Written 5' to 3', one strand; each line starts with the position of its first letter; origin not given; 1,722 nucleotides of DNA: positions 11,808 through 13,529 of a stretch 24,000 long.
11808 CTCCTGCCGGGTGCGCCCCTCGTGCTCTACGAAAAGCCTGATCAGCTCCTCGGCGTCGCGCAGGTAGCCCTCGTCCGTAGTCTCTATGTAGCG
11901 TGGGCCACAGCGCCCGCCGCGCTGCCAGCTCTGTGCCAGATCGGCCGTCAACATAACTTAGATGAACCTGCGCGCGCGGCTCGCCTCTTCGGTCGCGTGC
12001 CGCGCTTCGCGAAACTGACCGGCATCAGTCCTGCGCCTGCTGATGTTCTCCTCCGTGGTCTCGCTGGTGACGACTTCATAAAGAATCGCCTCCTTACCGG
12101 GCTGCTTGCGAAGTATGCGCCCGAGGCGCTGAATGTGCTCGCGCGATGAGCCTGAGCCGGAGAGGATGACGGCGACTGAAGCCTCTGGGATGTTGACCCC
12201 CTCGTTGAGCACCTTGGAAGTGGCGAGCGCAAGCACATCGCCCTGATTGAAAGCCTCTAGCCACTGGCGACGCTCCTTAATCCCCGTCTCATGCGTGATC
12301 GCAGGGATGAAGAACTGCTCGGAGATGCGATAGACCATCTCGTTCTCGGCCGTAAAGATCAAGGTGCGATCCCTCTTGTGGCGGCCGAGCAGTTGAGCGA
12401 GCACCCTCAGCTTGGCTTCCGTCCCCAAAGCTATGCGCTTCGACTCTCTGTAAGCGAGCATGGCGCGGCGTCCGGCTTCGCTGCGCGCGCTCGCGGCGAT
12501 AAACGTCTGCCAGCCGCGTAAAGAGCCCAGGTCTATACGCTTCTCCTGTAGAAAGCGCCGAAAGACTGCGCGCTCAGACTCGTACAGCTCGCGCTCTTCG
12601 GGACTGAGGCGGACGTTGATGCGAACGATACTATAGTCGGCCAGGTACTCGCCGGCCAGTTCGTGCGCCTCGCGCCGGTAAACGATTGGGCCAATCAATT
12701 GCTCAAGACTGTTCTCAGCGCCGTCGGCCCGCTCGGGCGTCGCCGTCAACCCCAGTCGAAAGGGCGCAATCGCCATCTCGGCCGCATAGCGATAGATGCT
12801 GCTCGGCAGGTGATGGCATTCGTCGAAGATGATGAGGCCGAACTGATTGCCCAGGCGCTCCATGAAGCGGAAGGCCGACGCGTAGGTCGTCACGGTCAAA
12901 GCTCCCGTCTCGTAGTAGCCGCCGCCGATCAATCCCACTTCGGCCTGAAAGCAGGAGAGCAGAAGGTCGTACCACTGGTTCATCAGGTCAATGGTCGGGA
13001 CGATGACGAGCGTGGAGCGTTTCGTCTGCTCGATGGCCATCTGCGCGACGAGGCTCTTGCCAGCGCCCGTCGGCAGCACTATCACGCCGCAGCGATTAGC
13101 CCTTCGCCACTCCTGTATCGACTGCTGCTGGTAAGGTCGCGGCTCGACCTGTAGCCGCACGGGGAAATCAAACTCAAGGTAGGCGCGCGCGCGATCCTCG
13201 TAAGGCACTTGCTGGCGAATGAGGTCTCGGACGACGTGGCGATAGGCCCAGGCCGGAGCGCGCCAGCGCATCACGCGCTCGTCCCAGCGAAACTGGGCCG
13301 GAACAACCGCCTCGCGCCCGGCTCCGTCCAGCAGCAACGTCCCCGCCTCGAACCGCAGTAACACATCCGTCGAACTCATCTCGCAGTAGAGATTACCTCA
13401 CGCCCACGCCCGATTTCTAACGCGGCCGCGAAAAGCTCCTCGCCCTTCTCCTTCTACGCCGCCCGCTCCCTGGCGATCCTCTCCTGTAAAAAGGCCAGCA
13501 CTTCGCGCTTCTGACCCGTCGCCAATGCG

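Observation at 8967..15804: Eight-gene single-strand operon with a helicase, four nucleases, an annealing-protein candidate and SSB: an undescribed DNA-processing system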

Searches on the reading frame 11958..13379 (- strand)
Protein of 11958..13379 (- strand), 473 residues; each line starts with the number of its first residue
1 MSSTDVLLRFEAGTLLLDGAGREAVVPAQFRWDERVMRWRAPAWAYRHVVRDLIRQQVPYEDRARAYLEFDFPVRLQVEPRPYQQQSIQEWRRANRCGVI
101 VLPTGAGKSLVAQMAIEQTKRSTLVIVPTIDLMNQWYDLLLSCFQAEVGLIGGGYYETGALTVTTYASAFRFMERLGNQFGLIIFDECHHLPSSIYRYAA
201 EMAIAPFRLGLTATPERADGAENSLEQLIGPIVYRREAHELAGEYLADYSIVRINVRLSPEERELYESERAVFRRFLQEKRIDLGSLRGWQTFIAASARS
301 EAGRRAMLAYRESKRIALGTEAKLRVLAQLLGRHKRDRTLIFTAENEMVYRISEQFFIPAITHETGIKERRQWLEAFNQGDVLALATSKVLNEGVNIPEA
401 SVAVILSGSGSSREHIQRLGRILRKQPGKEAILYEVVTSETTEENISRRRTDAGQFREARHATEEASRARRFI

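Call 4: search_protein_families(library=pfam, proteins=[window:11958-13379:-], max_evalue=0.01)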
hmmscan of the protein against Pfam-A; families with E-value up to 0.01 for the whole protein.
window:11958-13379:- (473 aa): 6 families
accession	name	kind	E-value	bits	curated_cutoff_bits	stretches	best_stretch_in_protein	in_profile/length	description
PF04851.21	ResIII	-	4.3e-29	102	22.5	1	78-217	2-164/164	Type III restriction enzyme, res subunit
PF18458.6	XPB_DRD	-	4.8e-17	62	26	1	8-64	1-57/57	Xeroderma pigmentosum group B helicase damage recognition domain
PF00271.37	Helicase_C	-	2.2e-16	60.5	23.5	1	323-425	2-109/110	Helicase conserved C-terminal domain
PF00270.35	DEAD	-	1.2e-13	51.6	26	1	81-216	1-161/167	DEAD/DEAH box helicase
PF16203.11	ERCC3_RAD25_C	-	2.7e-13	50.3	27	1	323-451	45-182/248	ERCC3/RAD25/XPB C-terminal helicase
PF13401.12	AAA_22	-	0.00015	22.6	27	1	94-201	4-106/130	AAA domain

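Call 5: search_protein_families(library=padloc, proteins=[window:11958-13379:-], max_evalue=0.01)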
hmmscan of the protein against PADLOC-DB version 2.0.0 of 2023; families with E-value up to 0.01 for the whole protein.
window:11958-13379:- (473 aa): 33 families (the best 25 are shown)
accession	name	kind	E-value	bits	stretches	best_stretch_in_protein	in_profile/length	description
PDLC02707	PbeA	-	1.1e-54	184.1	1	75-470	248-656/672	PbeA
PDLC02704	PbeA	-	1.9e-45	153.6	2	174-443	379-650/682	PbeA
PDLC02706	PbeA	-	5.6e-32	109.2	3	347-445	583-680/722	PbeA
PDLC02703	PbeA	-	2.4e-20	70.7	2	313-440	484-617/626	PbeA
PDLC02705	PbeA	-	6.4e-20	68.9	2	181-444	376-640/691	PbeA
PDLC03658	mREase_IV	-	6.2e-14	48.7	2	360-432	480-552/953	Type IV methyl-directed restriction enzyme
PDLC03659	mREase_IV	-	1e-09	34.9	2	174-230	329-386/945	Type IV methyl-directed restriction enzyme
PDLC01439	typeIV_DinG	-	9.6e-08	29.1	0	78-138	14-77/575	CAS-IV-A; associated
PDLC04987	PDC-S28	-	4.8e-07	26.5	1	84-189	41-159/846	-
PDLC02864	DpdF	-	1.9e-06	24.9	1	81-135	24-77/610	DpdF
PDLC02861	DpdF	-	6.2e-06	22.8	1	81-140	30-88/611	DpdF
PDLC02855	DpdF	-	8.7e-06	22.2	1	99-132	161-196/825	DpdF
PDLC02872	DpdF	-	7.5e-05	19.4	1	98-132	178-215/859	DpdF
PDLC02865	DpdF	-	8.9e-05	18.2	1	79-140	759-819/1499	DpdF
PDLC01089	C3a193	-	0.00017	18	0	99-135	271-311/983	poss. alt. Cas3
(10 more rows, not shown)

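Call 6: search_protein_families(library=phrogs, proteins=[window:11958-13379:-], max_evalue=0.01)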
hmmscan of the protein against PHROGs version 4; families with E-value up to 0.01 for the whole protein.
window:11958-13379:- (473 aa): 6 families
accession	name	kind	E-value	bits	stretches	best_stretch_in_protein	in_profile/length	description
phrog_16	-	DNA, RNA and nucleotide metabolism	5.7e-62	211.2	1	57-436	252-598/986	DNA helicase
phrog_62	-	DNA, RNA and nucleotide metabolism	5.7e-29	101.3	2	219-455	894-1127/1881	DNA helicase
phrog_16259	-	DNA, RNA and nucleotide metabolism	1.4e-17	65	1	72-214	110-260/330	DNA helicase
phrog_9690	-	DNA, RNA and nucleotide metabolism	2.5e-17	63.9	2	361-439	191-271/306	DNA helicase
phrog_6819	-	DNA, RNA and nucleotide metabolism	3.5e-11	43.2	1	82-191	23-146/645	Holliday junction branch migration helicase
phrog_2488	-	DNA, RNA and nucleotide metabolism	1.9e-10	41.1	2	160-213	150-210/579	DNA helicase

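Call 7: search_protein_families(library=ncbifam, proteins=[window:11958-13379:-], max_evalue=0.01)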
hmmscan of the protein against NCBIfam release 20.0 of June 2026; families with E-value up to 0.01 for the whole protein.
window:11958-13379:- (473 aa): 23 families
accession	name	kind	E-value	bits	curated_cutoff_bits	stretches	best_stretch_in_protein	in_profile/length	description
NF045503.1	repair_heli_XPB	equivalog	1.5e-61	208.6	610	2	75-268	171-389/548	DNA repair helicase XPB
TIGR04095.1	dnd_restrict_1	equivalog_domain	5.6e-40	137.7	600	2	169-448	123-407/451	DNA phosphorothioation system restriction enzyme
TIGR00603.1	rad25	subfamily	1e-30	106.6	328.7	2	75-262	253-461/734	DNA repair helicase rad25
NF010337.0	PRK13766.1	equivalog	6e-18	64.3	610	2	324-450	354-493/781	Hef nuclease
NF053632.1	heli_RadD_YejH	equivalog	2.3e-17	62.5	720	2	81-217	4-153/573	DNA repair helicase RadD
NF046051.1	restrict_EcoAI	equivalog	6.5e-08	31.4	550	1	60-430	137-519/768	EcoAI/FtnUII family type I restriction enzme subunit R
NF003673.1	PRK05298.1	equivalog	1.5e-07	30.2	743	1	363-462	475-581/653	excinuclease ABC subunit UvrB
NF041063.1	DpdF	equivalog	2e-07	30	550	1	84-132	145-198/813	protein DpdF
TIGR00631.1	uvrb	equivalog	2.5e-07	29.3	750.1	1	363-463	475-582/658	excinuclease ABC subunit UvrB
TIGR00614.1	recQ_fam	subfamily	3.1e-05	23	219.8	1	81-135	13-66/470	RecQ family ATP-dependent DNA helicase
NF008279.0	PRK11057.1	equivalog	3.4e-05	22.5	1015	1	81-141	27-86/608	ATP-dependent DNA helicase RecQ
TIGR00643.1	recG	equivalog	4e-05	22.5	659.4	0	364-435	491-563/629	ATP-dependent DNA helicase RecG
TIGR01389.1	recQ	equivalog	4.9e-05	21.9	640.2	1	81-138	15-71/591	DNA helicase RecQ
NF002340.1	PRK01297.1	equivalog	0.00079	18.3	564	1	317-424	230-342/372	ATP-dependent RNA helicase RhlB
TIGR01587.1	cas3_core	equivalog_domain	0.0013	18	102.45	0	99-150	3-60/358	CRISPR-associated helicase Cas3'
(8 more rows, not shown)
